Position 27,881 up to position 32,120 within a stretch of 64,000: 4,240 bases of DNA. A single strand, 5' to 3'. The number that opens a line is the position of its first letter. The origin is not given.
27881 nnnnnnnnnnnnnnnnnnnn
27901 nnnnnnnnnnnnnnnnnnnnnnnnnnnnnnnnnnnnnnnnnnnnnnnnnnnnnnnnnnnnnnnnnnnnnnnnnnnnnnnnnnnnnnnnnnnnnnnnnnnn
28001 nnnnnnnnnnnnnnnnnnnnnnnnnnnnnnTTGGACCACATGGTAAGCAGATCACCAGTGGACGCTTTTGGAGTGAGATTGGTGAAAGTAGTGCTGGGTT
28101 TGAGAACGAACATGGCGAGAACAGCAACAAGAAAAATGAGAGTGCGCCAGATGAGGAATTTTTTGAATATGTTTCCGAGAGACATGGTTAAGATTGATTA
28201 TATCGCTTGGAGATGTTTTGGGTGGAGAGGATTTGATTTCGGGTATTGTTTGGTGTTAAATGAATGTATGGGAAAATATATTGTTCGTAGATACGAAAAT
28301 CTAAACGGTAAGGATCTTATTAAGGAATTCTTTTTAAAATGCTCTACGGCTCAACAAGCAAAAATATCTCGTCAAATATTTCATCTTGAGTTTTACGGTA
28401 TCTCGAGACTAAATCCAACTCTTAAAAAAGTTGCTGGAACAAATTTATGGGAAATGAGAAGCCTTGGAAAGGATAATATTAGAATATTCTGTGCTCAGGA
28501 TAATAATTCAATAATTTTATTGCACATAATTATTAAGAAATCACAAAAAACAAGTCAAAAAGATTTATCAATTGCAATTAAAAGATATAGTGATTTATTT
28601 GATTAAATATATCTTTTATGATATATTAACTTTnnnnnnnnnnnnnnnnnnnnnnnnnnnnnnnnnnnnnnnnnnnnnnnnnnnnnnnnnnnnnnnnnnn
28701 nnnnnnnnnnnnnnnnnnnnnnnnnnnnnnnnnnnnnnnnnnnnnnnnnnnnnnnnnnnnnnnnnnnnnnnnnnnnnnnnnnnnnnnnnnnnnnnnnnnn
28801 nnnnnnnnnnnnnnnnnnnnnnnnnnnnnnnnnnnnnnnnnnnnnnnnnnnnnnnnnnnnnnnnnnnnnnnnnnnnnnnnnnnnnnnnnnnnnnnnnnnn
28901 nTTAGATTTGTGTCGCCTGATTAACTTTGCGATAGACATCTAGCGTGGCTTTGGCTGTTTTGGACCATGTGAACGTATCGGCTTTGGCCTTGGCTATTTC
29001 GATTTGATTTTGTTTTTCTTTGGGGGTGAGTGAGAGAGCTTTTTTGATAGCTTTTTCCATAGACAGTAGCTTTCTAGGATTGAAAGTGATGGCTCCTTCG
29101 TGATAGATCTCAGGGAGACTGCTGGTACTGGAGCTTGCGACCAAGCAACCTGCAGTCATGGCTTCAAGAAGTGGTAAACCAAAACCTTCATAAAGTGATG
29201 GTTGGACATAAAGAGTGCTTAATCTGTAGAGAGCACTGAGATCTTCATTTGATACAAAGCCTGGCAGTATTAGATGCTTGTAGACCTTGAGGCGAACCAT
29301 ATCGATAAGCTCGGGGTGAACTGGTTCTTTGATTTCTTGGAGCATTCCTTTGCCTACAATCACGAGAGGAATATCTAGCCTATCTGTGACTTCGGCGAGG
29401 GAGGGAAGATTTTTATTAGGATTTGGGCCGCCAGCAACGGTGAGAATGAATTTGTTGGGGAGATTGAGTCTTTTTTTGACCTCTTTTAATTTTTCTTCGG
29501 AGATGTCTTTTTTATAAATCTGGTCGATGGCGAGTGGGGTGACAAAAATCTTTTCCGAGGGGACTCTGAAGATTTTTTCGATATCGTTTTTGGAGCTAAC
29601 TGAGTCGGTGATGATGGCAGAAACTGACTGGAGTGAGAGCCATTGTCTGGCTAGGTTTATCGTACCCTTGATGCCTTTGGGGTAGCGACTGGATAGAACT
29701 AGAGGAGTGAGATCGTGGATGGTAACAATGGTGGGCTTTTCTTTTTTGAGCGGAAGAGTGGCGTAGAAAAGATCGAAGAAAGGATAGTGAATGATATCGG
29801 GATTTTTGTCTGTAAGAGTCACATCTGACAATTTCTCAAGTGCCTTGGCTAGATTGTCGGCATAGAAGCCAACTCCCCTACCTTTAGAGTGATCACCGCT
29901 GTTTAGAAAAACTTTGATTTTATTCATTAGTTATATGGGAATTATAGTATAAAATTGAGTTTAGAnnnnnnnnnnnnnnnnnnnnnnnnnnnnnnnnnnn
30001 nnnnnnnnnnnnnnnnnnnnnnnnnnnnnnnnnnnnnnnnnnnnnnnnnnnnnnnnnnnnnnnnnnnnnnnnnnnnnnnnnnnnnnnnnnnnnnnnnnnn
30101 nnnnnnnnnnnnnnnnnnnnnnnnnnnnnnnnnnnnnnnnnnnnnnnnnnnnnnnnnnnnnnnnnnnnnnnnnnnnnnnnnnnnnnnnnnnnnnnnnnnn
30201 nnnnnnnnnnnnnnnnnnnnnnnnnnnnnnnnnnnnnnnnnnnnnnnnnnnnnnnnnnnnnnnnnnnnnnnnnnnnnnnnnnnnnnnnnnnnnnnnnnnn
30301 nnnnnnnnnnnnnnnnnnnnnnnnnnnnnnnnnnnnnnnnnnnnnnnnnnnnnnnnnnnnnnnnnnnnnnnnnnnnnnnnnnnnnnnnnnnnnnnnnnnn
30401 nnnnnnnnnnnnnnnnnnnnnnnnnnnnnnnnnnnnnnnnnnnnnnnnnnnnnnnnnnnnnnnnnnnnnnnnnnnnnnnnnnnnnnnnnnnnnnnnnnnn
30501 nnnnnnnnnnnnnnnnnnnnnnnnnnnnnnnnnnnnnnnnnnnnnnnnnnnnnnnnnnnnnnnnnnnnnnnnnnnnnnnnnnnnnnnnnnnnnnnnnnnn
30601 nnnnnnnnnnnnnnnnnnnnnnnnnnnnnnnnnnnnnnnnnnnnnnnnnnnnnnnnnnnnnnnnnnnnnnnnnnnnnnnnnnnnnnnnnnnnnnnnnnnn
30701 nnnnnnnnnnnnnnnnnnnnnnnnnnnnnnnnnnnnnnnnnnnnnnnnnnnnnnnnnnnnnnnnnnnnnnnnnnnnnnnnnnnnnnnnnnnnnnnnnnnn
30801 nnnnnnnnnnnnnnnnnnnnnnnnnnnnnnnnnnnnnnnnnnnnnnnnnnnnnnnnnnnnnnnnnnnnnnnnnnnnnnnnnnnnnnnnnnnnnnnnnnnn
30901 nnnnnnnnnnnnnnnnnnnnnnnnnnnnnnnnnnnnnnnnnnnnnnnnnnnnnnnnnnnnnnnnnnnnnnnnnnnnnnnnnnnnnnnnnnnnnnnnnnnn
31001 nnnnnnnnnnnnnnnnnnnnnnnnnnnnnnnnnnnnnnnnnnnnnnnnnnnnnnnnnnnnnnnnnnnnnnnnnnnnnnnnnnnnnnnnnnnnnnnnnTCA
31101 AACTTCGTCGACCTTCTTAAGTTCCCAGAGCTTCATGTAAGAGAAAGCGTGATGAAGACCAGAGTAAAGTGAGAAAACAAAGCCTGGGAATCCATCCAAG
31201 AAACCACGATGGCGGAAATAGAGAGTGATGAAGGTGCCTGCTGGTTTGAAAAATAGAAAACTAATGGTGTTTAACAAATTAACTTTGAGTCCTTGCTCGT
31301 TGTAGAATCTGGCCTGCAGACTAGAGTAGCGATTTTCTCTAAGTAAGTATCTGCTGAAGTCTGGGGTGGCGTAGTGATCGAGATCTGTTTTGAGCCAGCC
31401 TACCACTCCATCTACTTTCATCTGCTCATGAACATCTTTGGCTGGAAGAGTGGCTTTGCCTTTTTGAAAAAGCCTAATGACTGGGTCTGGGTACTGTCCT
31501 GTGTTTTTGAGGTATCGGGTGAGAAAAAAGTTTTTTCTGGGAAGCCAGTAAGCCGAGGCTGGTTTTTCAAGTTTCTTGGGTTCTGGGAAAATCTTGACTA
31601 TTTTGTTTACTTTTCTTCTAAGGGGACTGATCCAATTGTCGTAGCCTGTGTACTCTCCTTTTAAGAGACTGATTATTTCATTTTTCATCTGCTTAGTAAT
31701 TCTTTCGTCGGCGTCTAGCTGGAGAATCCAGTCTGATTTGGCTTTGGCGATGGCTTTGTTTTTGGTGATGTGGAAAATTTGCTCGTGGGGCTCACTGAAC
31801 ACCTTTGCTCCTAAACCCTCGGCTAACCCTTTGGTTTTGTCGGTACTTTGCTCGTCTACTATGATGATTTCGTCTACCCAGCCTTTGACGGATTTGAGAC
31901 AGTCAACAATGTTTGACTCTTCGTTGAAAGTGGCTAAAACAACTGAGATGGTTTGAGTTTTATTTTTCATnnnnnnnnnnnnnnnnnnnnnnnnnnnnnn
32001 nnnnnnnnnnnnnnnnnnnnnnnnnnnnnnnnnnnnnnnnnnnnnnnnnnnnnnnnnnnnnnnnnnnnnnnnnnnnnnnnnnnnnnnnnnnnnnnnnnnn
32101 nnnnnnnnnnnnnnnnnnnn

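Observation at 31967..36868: Three tandem ArnT/PMT-family paralogs with conserved DE...KDE...DYKP first-loop motif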

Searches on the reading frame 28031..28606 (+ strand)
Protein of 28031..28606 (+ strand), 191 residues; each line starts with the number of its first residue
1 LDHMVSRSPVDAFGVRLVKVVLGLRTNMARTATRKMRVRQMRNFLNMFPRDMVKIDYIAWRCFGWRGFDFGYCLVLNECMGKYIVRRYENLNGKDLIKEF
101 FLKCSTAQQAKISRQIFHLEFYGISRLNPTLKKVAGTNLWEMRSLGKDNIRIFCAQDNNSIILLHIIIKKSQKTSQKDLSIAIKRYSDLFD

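Call 58: search_protein_families(library=pfam, proteins=[window:28031-28606:+], max_evalue=0.01)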
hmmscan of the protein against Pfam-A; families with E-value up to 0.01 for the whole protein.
window:28031-28606:+ (191 aa): 1 family
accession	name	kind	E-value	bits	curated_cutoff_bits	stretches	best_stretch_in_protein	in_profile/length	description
PF05973.20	Gp49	-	4.7e-15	55.8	23.9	1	99-186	1-89/90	Phage derived protein Gp49-like (DUF891)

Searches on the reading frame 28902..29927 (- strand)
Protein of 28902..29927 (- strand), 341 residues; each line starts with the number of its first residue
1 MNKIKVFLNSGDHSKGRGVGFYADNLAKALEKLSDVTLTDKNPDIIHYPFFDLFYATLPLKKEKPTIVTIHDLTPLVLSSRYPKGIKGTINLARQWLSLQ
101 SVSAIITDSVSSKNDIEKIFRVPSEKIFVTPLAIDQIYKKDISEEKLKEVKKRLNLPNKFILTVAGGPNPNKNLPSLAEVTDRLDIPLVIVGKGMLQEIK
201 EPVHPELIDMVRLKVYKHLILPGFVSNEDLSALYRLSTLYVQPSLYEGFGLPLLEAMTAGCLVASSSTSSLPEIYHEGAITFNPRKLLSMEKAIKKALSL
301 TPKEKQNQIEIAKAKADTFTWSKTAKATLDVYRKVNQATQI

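Call 14: search_protein_families(library=pfam, proteins=[window:28902-29927:-], max_evalue=0.001)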
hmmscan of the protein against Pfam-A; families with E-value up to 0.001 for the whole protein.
window:28902-29927:- (341 aa): 6 families
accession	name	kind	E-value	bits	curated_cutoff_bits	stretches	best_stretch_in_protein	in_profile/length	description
PF00534.26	Glycos_transf_1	-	3.1e-20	72.9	26.4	1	152-313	7-170/172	Glycosyl transferases group 1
PF13692.12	Glyco_trans_1_4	-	3.3e-17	63.5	27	1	174-298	17-140/142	Glycosyl transferases group 1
PF13439.12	Glyco_transf_4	-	6.6e-11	43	28.5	1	40-135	70-167/170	Glycosyltransferase Family 4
PF00982.27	Glyco_transf_20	-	0.00024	20.4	32.5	0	227-315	362-454/473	Glycosyltransferase family 20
PF13524.12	Glyco_trans_1_2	-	0.00029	21.2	25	1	222-323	32-137/144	Glycosyl transferase-like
PF20706.3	GT4-conflict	-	0.0003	20.3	26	0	227-271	272-316/385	Family 4 Glycosyltransferase in conflict systems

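Call 81: search_solved_structures(query=window:28902-29927:-, max_evalue=0.00001)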
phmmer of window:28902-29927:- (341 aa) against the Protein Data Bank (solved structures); distinct sequences matched with E-value up to 0.00001: 6.
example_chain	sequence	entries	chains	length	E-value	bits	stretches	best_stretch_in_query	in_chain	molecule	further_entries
7qsg_A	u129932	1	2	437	3.3e-11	46.1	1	101-335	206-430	D-inositol 3-phosphate glycosyltransferase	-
3fro_A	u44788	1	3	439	3.7e-08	36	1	220-332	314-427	GlgA glycogen synthase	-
2bis_A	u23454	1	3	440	3.7e-08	36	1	220-332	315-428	GLGA GLYCOGEN SYNTHASE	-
3l01_A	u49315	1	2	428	5.5e-08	35.5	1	220-332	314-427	GlgA glycogen synthase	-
6tvp_A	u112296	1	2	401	2.2e-07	33.5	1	65-336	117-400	Alpha-maltose-1-phosphate synthase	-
5i45_A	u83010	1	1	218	4e-06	29.4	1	206-278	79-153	Glycosyl transferases group 1 family protein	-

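Call 82: search_protein_families(library=ncbifam, proteins=[window:28902-29927:-], max_evalue=0.001)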
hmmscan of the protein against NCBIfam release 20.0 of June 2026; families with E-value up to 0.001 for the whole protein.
window:28902-29927:- (341 aa): 19 families
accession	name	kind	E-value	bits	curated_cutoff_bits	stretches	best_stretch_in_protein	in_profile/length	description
TIGR04047.1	MSMEG_0565_glyc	hypoth_equivalog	1.7e-18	66.9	259.85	1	144-334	178-373/373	MSMEG_0565 family glycosyltransferase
TIGR02149.1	glgA_Coryne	subfamily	4.3e-18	65.6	302.4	1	60-335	103-390/391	glycogen synthase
NF038295.1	EPS_HpsP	equivalog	2e-12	46.8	550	1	115-335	167-387/388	hormogonium polysaccharide biosynthesis glycosyltransferase HpsP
NF047684.1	TeichurnBiosyTuaC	equivalog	1e-11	44.4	550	1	98-336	161-390/391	teichuronic acid biosynthesis protein TuaC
NF053787.1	GlcN_PG_synth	equivalog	1.9e-10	40.2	480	1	116-336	155-360/361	N-acetylglucosaminyl phosphatidylglycerol synthase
TIGR03449.1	mycothiol_MshA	equivalog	1.4e-09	37.4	462.5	1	213-336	280-404/406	D-inositol-3-phosphate glycosyltransferase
TIGR04157.1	glyco_rSAM_CFB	subfamily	1.5e-09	37.3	400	1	98-282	166-346/406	TIGR04157 family glycosyltransferase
TIGR03999.1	thiol_BshA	equivalog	1.9e-09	37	273.7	1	179-335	223-373/375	N-acetyl-alpha-D-glucosaminyl L-malate synthase BshA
NF050063.1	ProtGlycPglJ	equivalog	6.3e-08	32.2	500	1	86-329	129-360/363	N-acetylgalactosamine-N,N'-diacetylbacillosaminyl-diphospho-undecaprenol 4-alpha-N-acetylgalactosaminyltransferase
TIGR02472.1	sucr_P_syn_N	equivalog_domain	8e-08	31.5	576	1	33-324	105-430/439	sucrose-phosphate synthase, putative, glycosyltransferase domain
NF012028.0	PRK15484.1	subfamily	1.2e-07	31.2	618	1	125-325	161-368/380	lipopolysaccharide N-acetylglucosaminyltransferase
NF053513.1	Gtran_IagA_BgsA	equivalog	3.8e-06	26.2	460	1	104-335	108-331/333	LTA glycolipid anchor biosynthesis glycosyltransferase, IagA/BgsA family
TIGR03088.1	stp2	hypoth_equivalog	6.7e-06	25.4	409.05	1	184-334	228-372/374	TIGR03088 family PEP-CTERM/XrtA system glycosyltransferase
NF001901.0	PRK00654.1-5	equivalog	2.2e-05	23.2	649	1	231-338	385-494/502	glycogen synthase GlgA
TIGR02095.1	glgA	subfamily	3.3e-05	22.8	328.45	1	233-334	365-476/477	glycogen/starch synthase, ADP-glucose type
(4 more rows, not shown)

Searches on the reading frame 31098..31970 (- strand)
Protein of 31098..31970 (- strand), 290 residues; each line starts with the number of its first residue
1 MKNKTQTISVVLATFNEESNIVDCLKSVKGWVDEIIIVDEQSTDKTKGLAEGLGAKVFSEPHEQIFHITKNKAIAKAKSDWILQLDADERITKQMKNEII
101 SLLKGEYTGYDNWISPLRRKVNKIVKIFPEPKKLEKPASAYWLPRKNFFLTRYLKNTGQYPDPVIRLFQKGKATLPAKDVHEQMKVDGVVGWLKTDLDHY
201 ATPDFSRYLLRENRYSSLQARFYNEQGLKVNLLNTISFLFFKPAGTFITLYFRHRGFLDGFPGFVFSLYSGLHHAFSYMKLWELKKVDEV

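Call 4: search_protein_families(library=pfam, proteins=[window:31098-31970:-], max_evalue=0.01)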
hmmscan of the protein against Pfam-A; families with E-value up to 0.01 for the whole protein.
window:31098-31970:- (290 aa): 2 families
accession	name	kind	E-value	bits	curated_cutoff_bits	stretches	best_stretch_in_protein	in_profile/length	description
PF00535.33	Glycos_transf_2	-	2.4e-18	67.1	23.3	1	9-107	1-108/168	Glycosyl transferase family 2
PF13704.12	Glyco_tranf_2_4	-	0.00021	22.2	27.5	1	16-93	2-86/98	Glycosyl transferase family 2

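Call 5: search_protein_families(library=ncbifam, proteins=[window:31098-31970:-], max_evalue=0.01)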
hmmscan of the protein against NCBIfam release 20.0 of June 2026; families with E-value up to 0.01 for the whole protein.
window:31098-31970:- (290 aa): 13 families
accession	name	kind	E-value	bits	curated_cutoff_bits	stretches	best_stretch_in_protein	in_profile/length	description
TIGR04195.1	S_glycosyl_SunS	equivalog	6.9e-14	51.5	350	1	2-117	53-170/421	SunS family peptide S-glycosyltransferase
TIGR04283.1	glyco_like_mftF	equivalog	2.8e-12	46.7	182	1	8-104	1-98/221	TIGR04283 family arsenosugar biosynthesis glycosyltransferase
NF010496.0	PRK13915.1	equivalog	8e-10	38.3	262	1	4-61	29-92/307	glucosyl-3-phosphoglycerate synthase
NF007482.0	PRK10073.1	equivalog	1.1e-07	31.1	423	1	1-102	1-109/334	glycosyltransferase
NF047683.1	TeichurnBiosyTuaG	equivalog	1.2e-06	28.3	400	1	1-104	1-112/252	teichuronic acid biosynthesis protein TuaG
TIGR04182.1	glyco_TIGR04182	equivalog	1.7e-06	27.7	325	1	8-100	2-94/293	S-layer glycoprotein N-glycosyltransferase AglJ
NF045692.1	OglycostaseCruG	equivalog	2.1e-06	26.9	600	1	4-49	39-87/386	2'-O-glycosyltransferase CruG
NF050050.1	ProtGlycPglI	equivalog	3.2e-06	26.7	500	1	7-112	3-114/306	GalNAc(5)-diNAcBac-PP-undecaprenol beta-1,3-glucosyltransferase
NF058614.1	PPMAGASynPpgS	equivalog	6e-05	22.6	370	1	10-61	4-55/226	polyprenyl-phospho-N-acetylgalactosaminyl synthase PpgS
TIGR03937.1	PgaC_IcaA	equivalog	0.00013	21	422.3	1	3-96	42-143/407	poly-beta-1,6-N-acetyl-D-glucosamine synthase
NF041391.1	DPhHxTase_Halo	equivalog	0.00017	20.6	375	1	13-92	2-82/213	dolichyl-phosphate hexose transferase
NF038302.1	EPS_HpsE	equivalog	0.00051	19.1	300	1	8-92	3-100/307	hormogonium polysaccharide biosynthesis glycosyltransferase HpsE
NF041875.1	EPS_EpsD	equivalog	0.0054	16.2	370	0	8-93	1-94/325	exopolysaccharide biosynthesis glycosyltransferase EpsD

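Call 55: search_solved_structures(query=window:31098-31970:-, max_evalue=0.01)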
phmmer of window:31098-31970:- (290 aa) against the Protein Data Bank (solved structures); distinct sequences matched with E-value up to 0.01: 14.
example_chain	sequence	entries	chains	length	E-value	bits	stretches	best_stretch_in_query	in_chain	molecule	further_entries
22ao_A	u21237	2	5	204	3.9e-15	59.2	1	8-98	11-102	GmaR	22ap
7msp_A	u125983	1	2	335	7e-10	42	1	2-116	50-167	SPbeta prophage-derived glycosyltransferase SunS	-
7msn_A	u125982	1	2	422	1.4e-09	41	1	2-116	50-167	SPbeta prophage-derived glycosyltransferase SunS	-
7msk_A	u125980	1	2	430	8.3e-09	38.4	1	8-117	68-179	Glyco_trans_2-like domain-containing protein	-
6p61_A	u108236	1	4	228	2.2e-06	30.5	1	4-94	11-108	Glycosyltransferase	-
4y6n_A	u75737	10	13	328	0.00021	24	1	6-60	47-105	Glucosyl-3-phosphoglycerate synthase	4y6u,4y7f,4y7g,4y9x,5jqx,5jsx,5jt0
3e25_A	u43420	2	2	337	0.00022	23.9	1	6-60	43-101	Putative uncharacterized protein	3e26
4ddz_A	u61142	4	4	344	0.00023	23.9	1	6-60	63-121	GLUCOSYL-3-PHOSPHOGLYCERATE SYNTHASE (GpgS) | Glucosyl-3-phosphoglycerate synthase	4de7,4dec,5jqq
9omj_A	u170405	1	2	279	0.00054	22.6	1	8-90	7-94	Glycosyltransferase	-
9omh_A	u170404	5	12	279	0.00056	22.6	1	8-90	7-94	Glycosyltransferase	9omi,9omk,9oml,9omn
9omm_A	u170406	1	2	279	0.00056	22.6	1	8-90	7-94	Glycosyltransferase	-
7pdo_A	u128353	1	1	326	0.00072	22.2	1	6-60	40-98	Glucosyl-3-phosphoglycerate synthase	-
7p5l_A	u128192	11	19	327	0.00073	22.2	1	6-60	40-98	Glucosyl-3-phosphoglycerate synthase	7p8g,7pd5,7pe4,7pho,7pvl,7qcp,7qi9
3ckj_A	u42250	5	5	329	0.00081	22.1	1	6-61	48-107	Putative uncharacterized protein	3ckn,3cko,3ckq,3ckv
